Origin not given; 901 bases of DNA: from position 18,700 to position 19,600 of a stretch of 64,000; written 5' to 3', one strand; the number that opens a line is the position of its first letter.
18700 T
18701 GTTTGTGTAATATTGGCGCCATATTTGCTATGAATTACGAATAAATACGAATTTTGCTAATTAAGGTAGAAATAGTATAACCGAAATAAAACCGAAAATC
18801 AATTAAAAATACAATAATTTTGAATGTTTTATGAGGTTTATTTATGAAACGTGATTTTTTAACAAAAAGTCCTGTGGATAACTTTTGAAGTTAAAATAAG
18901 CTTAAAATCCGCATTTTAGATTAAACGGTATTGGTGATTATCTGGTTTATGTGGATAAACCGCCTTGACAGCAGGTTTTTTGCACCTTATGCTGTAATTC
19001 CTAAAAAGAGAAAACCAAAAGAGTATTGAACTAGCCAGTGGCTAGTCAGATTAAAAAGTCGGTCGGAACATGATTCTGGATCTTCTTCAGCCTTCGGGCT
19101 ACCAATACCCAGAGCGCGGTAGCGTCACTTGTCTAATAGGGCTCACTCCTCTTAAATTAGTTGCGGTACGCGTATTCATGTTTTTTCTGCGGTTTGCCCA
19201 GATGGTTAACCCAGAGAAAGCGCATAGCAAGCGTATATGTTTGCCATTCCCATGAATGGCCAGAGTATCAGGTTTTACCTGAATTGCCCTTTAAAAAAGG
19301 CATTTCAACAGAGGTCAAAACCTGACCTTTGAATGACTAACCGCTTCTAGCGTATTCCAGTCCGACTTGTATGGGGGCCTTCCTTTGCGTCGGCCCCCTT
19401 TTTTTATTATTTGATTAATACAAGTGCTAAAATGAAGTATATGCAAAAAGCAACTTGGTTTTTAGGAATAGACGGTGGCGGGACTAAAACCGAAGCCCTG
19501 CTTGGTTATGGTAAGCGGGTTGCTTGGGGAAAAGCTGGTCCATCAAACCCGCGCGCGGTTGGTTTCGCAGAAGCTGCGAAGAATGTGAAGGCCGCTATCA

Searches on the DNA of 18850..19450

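Call 94: search_rna_families(source=window, start=18850, end=19450, threshold=evalue, max_evalue=1, show_alignments=1)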
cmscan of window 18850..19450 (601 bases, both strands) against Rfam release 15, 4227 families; matches with E-value up to 1: 1.
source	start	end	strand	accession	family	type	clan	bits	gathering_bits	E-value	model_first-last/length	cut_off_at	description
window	19334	19412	+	RF00519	suhB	Gene; sRNA;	CL00108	19.6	41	0.15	1-77/77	no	Makes More Granules Regulator RNA (mmgR)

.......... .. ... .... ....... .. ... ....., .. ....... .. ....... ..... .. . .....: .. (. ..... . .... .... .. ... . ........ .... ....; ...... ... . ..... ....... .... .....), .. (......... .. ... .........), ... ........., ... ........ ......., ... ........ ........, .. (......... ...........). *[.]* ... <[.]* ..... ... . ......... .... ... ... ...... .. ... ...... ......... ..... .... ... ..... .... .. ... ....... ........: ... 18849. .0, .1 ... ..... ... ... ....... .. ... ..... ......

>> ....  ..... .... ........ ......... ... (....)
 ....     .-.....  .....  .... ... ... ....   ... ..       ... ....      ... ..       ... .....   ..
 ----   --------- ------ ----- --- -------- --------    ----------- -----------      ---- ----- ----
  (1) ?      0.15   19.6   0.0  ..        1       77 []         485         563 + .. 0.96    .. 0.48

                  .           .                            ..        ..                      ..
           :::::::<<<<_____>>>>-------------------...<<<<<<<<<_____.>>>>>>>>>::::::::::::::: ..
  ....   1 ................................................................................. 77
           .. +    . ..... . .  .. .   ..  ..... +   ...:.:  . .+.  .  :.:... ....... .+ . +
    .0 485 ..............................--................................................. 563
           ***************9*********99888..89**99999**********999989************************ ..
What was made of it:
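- Tried and rejected: A permissive Rfam scan of the lexA upstream region found only a terminator-like match (call 94).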
